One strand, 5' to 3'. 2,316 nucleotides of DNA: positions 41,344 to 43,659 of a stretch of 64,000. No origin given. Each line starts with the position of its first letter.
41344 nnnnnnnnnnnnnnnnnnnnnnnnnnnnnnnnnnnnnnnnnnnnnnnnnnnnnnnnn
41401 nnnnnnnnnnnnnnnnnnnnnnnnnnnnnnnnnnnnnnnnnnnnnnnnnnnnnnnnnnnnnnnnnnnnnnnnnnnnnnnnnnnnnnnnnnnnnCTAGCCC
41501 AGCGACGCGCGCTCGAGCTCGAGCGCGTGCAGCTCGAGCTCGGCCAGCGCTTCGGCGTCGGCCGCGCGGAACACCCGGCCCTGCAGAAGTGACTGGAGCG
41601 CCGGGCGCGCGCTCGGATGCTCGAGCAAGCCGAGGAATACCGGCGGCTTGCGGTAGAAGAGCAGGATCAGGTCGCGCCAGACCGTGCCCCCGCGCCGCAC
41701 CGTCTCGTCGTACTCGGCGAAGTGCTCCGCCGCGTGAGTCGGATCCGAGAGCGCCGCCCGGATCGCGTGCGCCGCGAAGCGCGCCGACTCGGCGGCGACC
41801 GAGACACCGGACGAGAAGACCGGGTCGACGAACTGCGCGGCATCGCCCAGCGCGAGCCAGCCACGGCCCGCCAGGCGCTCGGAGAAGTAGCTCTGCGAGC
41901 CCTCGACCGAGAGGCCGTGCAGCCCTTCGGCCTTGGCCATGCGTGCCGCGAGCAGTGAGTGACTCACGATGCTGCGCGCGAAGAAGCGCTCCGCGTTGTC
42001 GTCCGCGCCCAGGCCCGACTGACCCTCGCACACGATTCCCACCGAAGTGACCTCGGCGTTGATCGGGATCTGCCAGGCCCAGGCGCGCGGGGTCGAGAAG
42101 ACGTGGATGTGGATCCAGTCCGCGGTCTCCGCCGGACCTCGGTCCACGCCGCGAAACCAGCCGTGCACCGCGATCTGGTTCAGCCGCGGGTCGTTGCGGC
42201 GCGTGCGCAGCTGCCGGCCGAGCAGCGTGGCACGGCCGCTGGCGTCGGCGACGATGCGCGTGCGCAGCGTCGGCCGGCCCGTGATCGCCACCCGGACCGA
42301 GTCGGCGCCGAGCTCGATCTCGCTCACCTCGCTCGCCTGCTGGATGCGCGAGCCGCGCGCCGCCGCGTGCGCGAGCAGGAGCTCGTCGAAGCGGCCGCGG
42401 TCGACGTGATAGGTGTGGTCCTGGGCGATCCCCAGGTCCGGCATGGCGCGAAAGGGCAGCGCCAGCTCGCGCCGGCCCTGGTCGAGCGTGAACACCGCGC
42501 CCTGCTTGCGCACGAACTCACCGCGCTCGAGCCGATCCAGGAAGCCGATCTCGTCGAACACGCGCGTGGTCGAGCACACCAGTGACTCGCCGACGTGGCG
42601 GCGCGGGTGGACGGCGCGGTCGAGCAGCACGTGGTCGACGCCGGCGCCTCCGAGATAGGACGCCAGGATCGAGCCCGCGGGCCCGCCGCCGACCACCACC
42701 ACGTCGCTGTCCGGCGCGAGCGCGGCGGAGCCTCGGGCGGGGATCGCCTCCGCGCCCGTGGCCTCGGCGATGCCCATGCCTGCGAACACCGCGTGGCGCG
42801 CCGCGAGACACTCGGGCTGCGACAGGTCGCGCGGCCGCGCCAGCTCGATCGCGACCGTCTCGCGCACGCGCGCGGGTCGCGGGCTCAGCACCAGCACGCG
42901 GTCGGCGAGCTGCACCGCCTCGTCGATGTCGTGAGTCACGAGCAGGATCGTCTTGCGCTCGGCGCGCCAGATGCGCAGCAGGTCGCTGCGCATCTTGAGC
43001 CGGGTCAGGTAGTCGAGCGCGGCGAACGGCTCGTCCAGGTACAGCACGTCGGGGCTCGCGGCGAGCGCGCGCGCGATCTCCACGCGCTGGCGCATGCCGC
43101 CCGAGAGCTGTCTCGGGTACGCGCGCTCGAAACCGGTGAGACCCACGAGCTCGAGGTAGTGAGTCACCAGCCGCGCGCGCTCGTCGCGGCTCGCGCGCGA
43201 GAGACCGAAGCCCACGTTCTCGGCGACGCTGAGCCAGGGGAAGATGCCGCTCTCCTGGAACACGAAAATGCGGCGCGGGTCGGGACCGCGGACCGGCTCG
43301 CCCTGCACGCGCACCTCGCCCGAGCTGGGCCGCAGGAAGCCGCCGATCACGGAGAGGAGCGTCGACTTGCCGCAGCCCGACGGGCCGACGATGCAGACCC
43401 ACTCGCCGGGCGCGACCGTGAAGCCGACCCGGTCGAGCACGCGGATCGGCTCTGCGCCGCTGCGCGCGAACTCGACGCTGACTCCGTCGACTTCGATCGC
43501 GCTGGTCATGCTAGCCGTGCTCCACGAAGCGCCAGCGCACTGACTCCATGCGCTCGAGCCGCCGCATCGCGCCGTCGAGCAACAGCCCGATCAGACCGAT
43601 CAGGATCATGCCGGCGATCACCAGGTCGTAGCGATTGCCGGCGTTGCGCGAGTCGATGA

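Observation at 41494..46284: ABC importer operon with an ATPase fused to a flavin-halogenase-like domain, plus SCO1/SenC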

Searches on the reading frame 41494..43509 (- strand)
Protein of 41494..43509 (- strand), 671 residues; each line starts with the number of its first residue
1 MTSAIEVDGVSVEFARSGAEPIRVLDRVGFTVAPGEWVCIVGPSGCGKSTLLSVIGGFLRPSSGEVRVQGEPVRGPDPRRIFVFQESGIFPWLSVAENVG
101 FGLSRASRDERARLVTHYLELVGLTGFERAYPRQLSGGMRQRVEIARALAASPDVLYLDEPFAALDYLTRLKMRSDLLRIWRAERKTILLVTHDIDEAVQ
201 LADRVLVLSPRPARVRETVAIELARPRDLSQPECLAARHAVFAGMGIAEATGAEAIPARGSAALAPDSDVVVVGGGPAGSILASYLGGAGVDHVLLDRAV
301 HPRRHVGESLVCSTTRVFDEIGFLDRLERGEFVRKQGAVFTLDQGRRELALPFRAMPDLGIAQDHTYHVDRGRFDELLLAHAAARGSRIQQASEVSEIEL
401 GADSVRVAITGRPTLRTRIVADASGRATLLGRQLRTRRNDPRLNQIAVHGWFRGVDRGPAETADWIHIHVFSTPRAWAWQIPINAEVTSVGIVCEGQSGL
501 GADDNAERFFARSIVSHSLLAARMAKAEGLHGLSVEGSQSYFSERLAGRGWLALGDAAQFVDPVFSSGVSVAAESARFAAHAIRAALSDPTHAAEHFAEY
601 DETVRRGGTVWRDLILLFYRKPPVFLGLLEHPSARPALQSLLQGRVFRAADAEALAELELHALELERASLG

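Call 3: search_protein_families(library=pfam, proteins=[window:41494-43509:-], max_evalue=0.01)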
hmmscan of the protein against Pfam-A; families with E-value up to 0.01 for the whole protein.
window:41494-43509:- (671 aa): 7 families
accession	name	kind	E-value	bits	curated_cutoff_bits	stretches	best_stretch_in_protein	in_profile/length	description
PF00005.33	ABC_tran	-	7.1e-32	111.3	25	1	25-163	1-137/137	ABC transporter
PF04820.20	Trp_halogenase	-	9.4e-23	81.2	21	2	364-620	150-387/458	Tryptophan halogenase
PF01494.25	FAD_binding_3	-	1.3e-17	64.5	22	1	268-588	2-323/349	FAD binding domain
PF13304.12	AAA_21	-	2.3e-05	25.1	27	0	39-61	3-25/304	AAA domain, putative AbiEii toxin, Type IV TA system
PF05834.18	Lycopene_cycl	-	5.1e-05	23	23.4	0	269-297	1-31/380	Lycopene cyclase protein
PF01266.30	DAO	-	0.00085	19.4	27.9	0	269-299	1-31/353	FAD dependent oxidoreductase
PF07992.20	Pyr_redox_2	-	0.0017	18.3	26.1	1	269-351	2-87/291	Pyridine nucleotide-disulphide oxidoreductase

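Call 4: search_protein_families(library=ncbifam, proteins=[window:41494-43509:-], max_evalue=0.01)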
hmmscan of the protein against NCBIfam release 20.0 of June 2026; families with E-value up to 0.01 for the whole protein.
window:41494-43509:- (671 aa): 224 families (the best 25 are shown)
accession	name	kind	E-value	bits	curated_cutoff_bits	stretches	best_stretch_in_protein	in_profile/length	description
NF008421.0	PRK11248.1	equivalog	1.7e-65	221.1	357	1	22-225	14-219/255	taurine ABC transporter ATP-binding subunit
NF040729.1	ABC_ATP_SaoA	equivalog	5.3e-65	219.3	360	1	5-234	2-232/248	ABC transporter ATP-binding protein SaoA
TIGR01184.1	ntrCD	subfamily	2.6e-62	210.4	291.8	1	25-228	1-209/230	nitrate ABC transporter ATP-binding protein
TIGR03265.1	PhnT2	equivalog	1.5e-55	188.8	457.7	1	19-208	14-208/353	putative 2-aminoethylphosphonate ABC transporter ATP-binding protein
TIGR01186.1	proV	subfamily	7.3e-50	170.1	326.6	1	26-208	10-203/363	betaine/proline/choline family ABC transporter ATP-binding protein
NF008420.0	PRK11247.1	equivalog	4.2e-49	167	395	1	23-230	26-227/257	aliphatic sulfonates ABC transporter ATP-binding protein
TIGR00968.1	3a0106s01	subfamily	5.4e-49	166.9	342.75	1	22-209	13-205/237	sulfate ABC transporter ATP-binding protein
TIGR03258.1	PhnT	equivalog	3.3e-48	164.5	499.15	1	7-210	6-215/359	2-aminoethylphosphonate ABC transport system ATP-binding subunit PhnT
NF043075.1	MMSYN1_0197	equivalog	2.1e-47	161.7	550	1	23-209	16-207/341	spermidine/putrescine ABC transporter ATP-binding protein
NF033113.0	halo_ClmS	equivalog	9.1e-47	159.8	900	1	268-618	3-356/570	chloramphenicol-biosynthetic FADH2-dependent halogenase CmlS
NF006987.0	PRK09452.1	equivalog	1.3e-46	159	482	1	23-209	31-222/378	spermidine/putrescine ABC transporter ATP-binding protein PotA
TIGR01187.1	potA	subfamily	5.7e-45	153.8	355.6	1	40-209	1-175/325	polyamine ABC transporter ATP-binding protein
NF008653.0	PRK11650.1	subfamily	2.5e-44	151.8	432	1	21-209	16-209/357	sn-glycerol-3-phosphate ABC transporter ATP-binding protein UgpC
TIGR03415.1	ABC_choXWV_ATP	equivalog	2.6e-43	148.5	483.75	1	27-208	42-238/382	choline ABC transporter ATP-binding protein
NF008105.0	PRK10851.1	equivalog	1.4e-42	145.7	502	1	5-209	3-211/362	sulfate/thiosulfate ABC transporter ATP-binding protein CysA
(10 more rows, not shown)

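Call 5: find_homologous_proteins(query=window:41494-43509:-, max_evalue=1e-10)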
Query window:41494-43509:- (671 aa): 6300 proteins with E <= 1e-10 among 8000 candidates; the best 120 are listed.
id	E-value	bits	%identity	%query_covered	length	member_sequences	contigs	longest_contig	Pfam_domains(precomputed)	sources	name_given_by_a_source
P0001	0.0e+0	1158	79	100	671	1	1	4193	PF01266.31,PF00005.34,PF04820.21,PF05834.19,PF13304.13,PF01494.26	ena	-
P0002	0.0e+0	1155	78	97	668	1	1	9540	PF01266.31,PF00005.34,PF04820.21,PF05834.19,PF13304.13,PF01494.26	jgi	jgi:ABC-type nitrate/sulfonate/bicarbonate transport system ATPase subunit/flavin-dependent dehydrog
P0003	0.0e+0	1154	79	97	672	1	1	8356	PF01266.31,PF00005.34,PF04820.21,PF05834.19,PF13304.13,PF01494.26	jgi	jgi:ABC-type nitrate/sulfonate/bicarbonate transport system ATPase subunit/flavin-dependent dehydrog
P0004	0.0e+0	1148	79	99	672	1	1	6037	PF01266.31,PF00005.34,PF04820.21,PF05834.19,PF13304.13,PF01494.26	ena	-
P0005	0.0e+0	1139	78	97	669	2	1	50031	PF01266.31,PF00005.34,PF04820.21,PF05834.19,PF13304.13,PF01494.26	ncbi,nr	ncbi:MAG TPA: ATP-binding cassette domain-containing protein [Myxococcota bacterium]|nr:ATP-binding 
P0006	0.0e+0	1111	76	97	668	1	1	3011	PF00005.34,PF04820.21,PF05834.19,PF13304.13,PF01494.26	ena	-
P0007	0.0e+0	1107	75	100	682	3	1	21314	PF00005.34,PF04820.21,PF13304.13,PF01494.26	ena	-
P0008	0.0e+0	1101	76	100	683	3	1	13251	PF01266.31,PF00005.34,PF04820.21,PF05834.19,PF01494.26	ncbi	-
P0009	0.0e+0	1095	76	100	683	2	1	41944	PF00005.34,PF04820.21,PF05834.19,PF01494.26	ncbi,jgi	jgi:ABC-type nitrate/sulfonate/bicarbonate transport system ATPase subunit/flavin-dependent dehydrog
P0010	0.0e+0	1092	76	99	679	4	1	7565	PF00005.34,PF04820.21,PF05834.19,PF01494.26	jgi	jgi:ABC-type nitrate/sulfonate/bicarbonate transport system ATPase subunit/flavin-dependent dehydrog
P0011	0.0e+0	1088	75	100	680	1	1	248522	PF00005.34,PF04820.21,PF05834.19,PF01494.26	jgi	jgi:ABC-type nitrate/sulfonate/bicarbonate transport system ATPase subunit/flavin-dependent dehydrog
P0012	0.0e+0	1087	76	99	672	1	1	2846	PF00005.34,PF04820.21,PF13304.13,PF01494.26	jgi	jgi:NitT/TauT family transport system ATP-binding protein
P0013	0.0e+0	1085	75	99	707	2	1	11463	PF00005.34,PF04820.21,PF01494.26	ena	-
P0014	0.0e+0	1083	74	99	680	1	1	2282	PF00005.34,PF04820.21,PF05834.19,PF01494.26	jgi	jgi:ABC-type nitrate/sulfonate/bicarbonate transport system ATPase subunit/flavin-dependent dehydrog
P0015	0.0e+0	1073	73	100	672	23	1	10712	PF00005.34,PF04820.21,PF13304.13,PF01494.26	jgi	-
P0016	0.0e+0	1063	74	100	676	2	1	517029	PF01266.31,PF00005.34,PF04820.21,PF05834.19,PF01494.26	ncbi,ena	-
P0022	1.6e-248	845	61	99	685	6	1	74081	PF01266.31,PF00005.34,PF04820.21,PF13304.13,PF01494.26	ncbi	-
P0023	4.5e-248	843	59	98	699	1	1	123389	PF00005.34,PF04820.21,PF01494.26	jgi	jgi:ABC-type nitrate/sulfonate/bicarbonate transport system ATPase subunit/flavin-dependent dehydrog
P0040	1.3e-237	808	56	97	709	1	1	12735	PF01266.31,PF00005.34,PF04820.21,PF05834.19,PF01494.26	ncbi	-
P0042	5.5e-237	806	55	98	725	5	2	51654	PF01266.31,PF00005.34,PF04820.21,PF05834.19,PF01494.26,PF12831.14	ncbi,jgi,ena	-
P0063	1.7e-231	788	58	99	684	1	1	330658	PF01266.31,PF13450.13,PF00005.34,PF04820.21,PF13304.13,PF01494.26,PF12831.14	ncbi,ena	-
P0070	9.3e-227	773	56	94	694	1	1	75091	PF00005.34,PF04820.21,PF01494.26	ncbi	-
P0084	3.8e-218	744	55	97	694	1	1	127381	PF01266.31,PF07992.21,PF00005.34,PF04820.21,PF05834.19,PF13304.13,PF01494.26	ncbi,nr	ncbi:MAG: tryptophan 7-halogenase [Planctomycetes bacterium]|nr:tryptophan 7-halogenase [Planctomyce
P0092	9.3e-213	726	53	98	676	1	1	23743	PF01266.31,PF00005.34,PF04820.21,PF13304.13,PF01494.26,PF12831.14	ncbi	-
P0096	3.3e-211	721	53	98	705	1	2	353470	PF01266.31,PF00005.34,PF04820.21,PF05834.19,PF13304.13,PF01494.26,PF12831.14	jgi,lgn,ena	-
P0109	9.9e-204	697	51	100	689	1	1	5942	PF01266.31,PF00005.34,PF04820.21,PF13304.13,PF01494.26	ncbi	-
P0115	6.8e-202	690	49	95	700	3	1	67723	PF01266.31,PF00005.34,PF04820.21,PF13304.13,PF01494.26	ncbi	-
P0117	2.0e-201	689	48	95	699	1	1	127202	PF01266.31,PF13450.13,PF07992.21,PF00005.34,PF04820.21,PF01494.26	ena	-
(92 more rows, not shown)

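Call 8: find_encoding_contigs(protein=P0084, flank=8000, max_places=2)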
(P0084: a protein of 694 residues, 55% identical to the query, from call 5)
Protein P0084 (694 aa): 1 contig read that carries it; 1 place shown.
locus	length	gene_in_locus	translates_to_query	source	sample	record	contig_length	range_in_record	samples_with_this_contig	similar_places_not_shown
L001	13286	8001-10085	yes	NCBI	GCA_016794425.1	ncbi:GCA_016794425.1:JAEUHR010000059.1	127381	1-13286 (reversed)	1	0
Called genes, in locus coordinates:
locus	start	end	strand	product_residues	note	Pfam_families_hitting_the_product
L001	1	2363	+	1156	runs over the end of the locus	PF00069:Pkinase, PF07714:PK_Tyr_Ser-Thr, PF03109:ABC1 (weak)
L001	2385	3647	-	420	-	-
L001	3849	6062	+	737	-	-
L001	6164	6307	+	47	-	-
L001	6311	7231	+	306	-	PF13379:NMT1_2, PF09084:NMT1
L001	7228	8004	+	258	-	PF00528:BPD_transp_1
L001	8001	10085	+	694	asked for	PF00005:ABC_tran, PF13304:AAA_21 (faint), PF01266:DAO (faint), PF01494:FAD_binding_3, PF04820:Trp_halogenase (weak), PF05834:Lycopene_cycl (weak), PF07992:Pyr_redox_2 (faint), PF04820:Trp_halogenase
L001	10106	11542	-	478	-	-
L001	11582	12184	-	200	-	-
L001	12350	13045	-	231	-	-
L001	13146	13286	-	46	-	?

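Call 9: find_encoding_contigs(protein=P0063, flank=8000, max_places=2)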
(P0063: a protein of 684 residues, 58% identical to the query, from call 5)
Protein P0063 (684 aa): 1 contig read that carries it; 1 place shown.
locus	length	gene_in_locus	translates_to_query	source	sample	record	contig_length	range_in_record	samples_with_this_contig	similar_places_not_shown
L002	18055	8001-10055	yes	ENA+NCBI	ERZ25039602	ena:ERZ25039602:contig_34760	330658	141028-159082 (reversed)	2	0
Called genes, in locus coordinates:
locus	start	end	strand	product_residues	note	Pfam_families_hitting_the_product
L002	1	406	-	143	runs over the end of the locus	PF13380:CoA_binding_2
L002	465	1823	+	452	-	PF00675:Peptidase_M16, PF05193:Peptidase_M16_C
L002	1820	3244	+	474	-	PF00675:Peptidase_M16, PF05193:Peptidase_M16_C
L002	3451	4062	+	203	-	PF00440:TetR_N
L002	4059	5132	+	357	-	PF11583:AurF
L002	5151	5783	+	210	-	PF02517:Rce1-like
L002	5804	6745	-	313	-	-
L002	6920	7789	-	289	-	PF01177:Asp_Glu_race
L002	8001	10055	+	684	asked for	PF00005:ABC_tran, PF13304:AAA_21 (faint), PF01266:DAO (faint), PF01494:FAD_binding_3, PF04820:Trp_halogenase (weak), PF12831:FAD_oxidored (weak), PF13450:NAD_binding_8 (faint), PF04820:Trp_halogenase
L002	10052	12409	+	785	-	-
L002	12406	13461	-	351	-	PF10094:DUF2332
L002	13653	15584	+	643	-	PF05228:CHASE4, PF00672:HAMP (weak), PF02518:HATPase_c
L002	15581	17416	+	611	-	PF00072:Response_reg, PF00990:GGDEF, PF00563:EAL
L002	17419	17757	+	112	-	PF00892:EamA (weak)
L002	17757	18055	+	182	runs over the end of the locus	PF00856:SET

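Call 10: find_encoding_contigs(protein=P0016, flank=8000, max_places=2)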
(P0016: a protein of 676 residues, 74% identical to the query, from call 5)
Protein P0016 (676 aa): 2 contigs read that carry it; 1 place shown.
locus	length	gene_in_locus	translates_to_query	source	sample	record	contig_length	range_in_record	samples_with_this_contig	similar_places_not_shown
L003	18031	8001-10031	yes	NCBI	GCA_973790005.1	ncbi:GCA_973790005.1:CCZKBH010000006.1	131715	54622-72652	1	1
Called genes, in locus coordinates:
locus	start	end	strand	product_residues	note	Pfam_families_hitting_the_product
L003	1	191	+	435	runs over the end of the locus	-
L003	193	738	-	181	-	-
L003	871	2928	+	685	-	PF13204:Apiosidase, PF12904:Collagen_bind_2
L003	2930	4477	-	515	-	PF04675:DNA_ligase_A_N, PF01068:DNA_ligase_A_M, PF04679:DNA_ligase_A_C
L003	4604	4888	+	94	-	-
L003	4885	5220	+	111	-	-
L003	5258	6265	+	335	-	PF13379:NMT1_2, PF12974:Phosphonate-bd (weak), PF09084:NMT1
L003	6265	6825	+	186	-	PF00578:AhpC-TSA, PF02630:SCO1-SenC, PF08534:Redoxin (weak)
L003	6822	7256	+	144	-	-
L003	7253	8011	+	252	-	PF00528:BPD_transp_1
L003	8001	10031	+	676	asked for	PF00005:ABC_tran, PF01266:DAO (faint), PF01494:FAD_binding_3, PF05834:Lycopene_cycl (faint), PF04820:Trp_halogenase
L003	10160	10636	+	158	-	PF00571:CBS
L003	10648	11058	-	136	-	PF07452:CHRD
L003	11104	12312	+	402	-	PF02515:CoA_transf_3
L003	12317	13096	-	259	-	PF13469:Sulfotransfer_3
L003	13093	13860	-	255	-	PF00005:ABC_tran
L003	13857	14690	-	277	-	PF01061:ABC2_membrane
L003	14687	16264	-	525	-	PF13439:Glyco_transf_4, PF13579:Glyco_trans_4_4, PF20706:GT4-conflict, PF00534:Glycos_transf_1, PF13524:Glyco_trans_1_2, PF13692:Glyco_trans_1_4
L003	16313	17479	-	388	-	PF00534:Glycos_transf_1, PF13692:Glyco_trans_1_4, PF13524:Glyco_trans_1_2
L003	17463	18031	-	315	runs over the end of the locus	-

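Call 11: find_encoding_contigs(protein=P0023, flank=8000, max_places=2)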
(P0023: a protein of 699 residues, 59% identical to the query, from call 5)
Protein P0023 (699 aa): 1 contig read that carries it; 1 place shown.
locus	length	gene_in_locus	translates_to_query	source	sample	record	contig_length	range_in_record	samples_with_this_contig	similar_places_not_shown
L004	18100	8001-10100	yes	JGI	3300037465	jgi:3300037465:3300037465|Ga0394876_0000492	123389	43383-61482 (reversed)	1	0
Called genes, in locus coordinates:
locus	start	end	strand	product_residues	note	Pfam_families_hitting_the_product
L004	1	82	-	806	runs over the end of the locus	PF03176:MMPL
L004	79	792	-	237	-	-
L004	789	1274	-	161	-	PF22817:ApeP-like (weak), PF07977:FabA, PF22818:ApeI-like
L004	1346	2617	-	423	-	PF01266:DAO (weak), PF01494:FAD_binding_3, PF04820:Trp_halogenase, PF07992:Pyr_redox_2 (faint), PF12831:FAD_oxidored, PF13450:NAD_binding_8 (weak), PF01266:DAO (weak), PF04820:Trp_halogenase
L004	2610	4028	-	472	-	PF00501:AMP-binding, PF13193:AMP-binding_C (weak)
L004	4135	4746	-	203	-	PF01648:ACPS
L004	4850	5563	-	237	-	PF05138:PaaA_PaaC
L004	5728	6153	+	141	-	-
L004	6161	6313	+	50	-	-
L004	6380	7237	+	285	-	PF13379:NMT1_2, PF09084:NMT1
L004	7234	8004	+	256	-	PF00528:BPD_transp_1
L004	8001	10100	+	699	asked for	PF00005:ABC_tran, PF01494:FAD_binding_3, PF04820:Trp_halogenase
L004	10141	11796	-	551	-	PF04820:Trp_halogenase (weak)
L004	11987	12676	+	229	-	PF13646:HEAT_2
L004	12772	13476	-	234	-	PF06452:CBM9_1 (weak)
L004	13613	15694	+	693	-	PF09835:DUF2062 (weak), PF05359:DUF748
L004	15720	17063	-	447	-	PF26686:DUF8575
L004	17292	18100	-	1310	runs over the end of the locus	PF01835:MG2 (faint), PF13360:PQQ_2 (faint)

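Call 12: find_encoding_contigs(protein=P0117, flank=8000, max_places=2)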
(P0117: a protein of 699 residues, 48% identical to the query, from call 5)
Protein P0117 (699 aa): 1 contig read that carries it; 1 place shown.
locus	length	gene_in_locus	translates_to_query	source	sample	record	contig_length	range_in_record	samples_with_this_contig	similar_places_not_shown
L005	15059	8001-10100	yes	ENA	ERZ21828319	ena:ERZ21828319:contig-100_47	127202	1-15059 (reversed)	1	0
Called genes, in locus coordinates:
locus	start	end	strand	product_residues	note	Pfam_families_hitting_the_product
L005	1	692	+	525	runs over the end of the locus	PF00501:AMP-binding, PF13193:AMP-binding_C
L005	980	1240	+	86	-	PF00550:PP-binding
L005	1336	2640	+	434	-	PF01266:DAO (weak), PF01494:FAD_binding_3, PF04820:Trp_halogenase, PF05834:Lycopene_cycl (weak), PF12831:FAD_oxidored, PF13450:NAD_binding_8 (weak), PF04820:Trp_halogenase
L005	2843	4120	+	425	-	PF01266:DAO (faint), PF01494:FAD_binding_3, PF12831:FAD_oxidored, PF04820:Trp_halogenase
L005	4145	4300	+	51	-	-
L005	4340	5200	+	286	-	PF13379:NMT1_2, PF12974:Phosphonate-bd (weak), PF04069:OpuAC (weak), PF09084:NMT1, PF16868:NMT1_3 (weak)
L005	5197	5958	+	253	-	PF00528:BPD_transp_1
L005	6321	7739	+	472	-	PF13372:Alginate_exp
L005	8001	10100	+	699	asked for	PF00005:ABC_tran, PF07992:Pyr_redox_2 (faint), PF01494:FAD_binding_3, PF01266:DAO (faint), PF04820:Trp_halogenase, PF13450:NAD_binding_8 (faint), PF04820:Trp_halogenase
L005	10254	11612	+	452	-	PF13860:FlgD_ig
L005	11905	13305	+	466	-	PF01636:APH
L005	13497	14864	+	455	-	PF01636:APH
